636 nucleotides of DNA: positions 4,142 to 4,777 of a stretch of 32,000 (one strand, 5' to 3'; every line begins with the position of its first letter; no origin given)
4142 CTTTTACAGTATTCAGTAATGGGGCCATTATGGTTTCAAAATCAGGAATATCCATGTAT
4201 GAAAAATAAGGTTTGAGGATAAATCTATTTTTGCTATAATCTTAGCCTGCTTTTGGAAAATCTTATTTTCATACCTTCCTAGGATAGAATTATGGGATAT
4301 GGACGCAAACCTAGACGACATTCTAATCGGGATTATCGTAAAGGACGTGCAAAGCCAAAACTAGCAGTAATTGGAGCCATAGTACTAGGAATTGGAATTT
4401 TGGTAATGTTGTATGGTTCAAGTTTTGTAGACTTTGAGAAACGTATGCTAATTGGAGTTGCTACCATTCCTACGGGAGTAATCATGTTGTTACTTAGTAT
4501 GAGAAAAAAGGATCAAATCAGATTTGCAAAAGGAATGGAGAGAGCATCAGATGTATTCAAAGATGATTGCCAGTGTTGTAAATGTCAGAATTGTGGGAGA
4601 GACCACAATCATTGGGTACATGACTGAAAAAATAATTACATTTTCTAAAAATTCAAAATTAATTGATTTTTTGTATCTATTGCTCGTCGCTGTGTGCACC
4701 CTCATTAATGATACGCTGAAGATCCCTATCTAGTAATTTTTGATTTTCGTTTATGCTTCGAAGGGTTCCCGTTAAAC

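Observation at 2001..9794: AT-rich accessory block with three nuclease-type defence genes between two translation-factor genes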

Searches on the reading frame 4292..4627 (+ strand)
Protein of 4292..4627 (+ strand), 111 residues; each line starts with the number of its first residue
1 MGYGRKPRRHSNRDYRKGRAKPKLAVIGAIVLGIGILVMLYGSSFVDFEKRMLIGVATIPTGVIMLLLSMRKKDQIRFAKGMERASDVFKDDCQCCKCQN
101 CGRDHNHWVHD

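Call 3: search_protein_families(library=pfam, proteins=[window:4292-4627:+], max_evalue=0.01)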
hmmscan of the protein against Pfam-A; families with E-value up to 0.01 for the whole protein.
window:4292-4627:+ (111 aa): 0 families

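Call 4: search_protein_families(library=padloc, proteins=[window:4292-4627:+], max_evalue=0.01)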
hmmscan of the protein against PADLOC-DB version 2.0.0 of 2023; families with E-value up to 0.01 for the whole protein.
window:4292-4627:+ (111 aa): 0 families

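Call 5: search_protein_families(library=ncbifam, proteins=[window:4292-4627:+], max_evalue=0.01)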
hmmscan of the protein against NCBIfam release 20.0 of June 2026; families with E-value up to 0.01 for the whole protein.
window:4292-4627:+ (111 aa): 0 families

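Call 14: search_protein_families(library=phrogs, proteins=[window:4292-4627:+], max_evalue=0.01)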
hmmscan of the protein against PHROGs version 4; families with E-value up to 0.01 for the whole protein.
window:4292-4627:+ (111 aa): 0 families
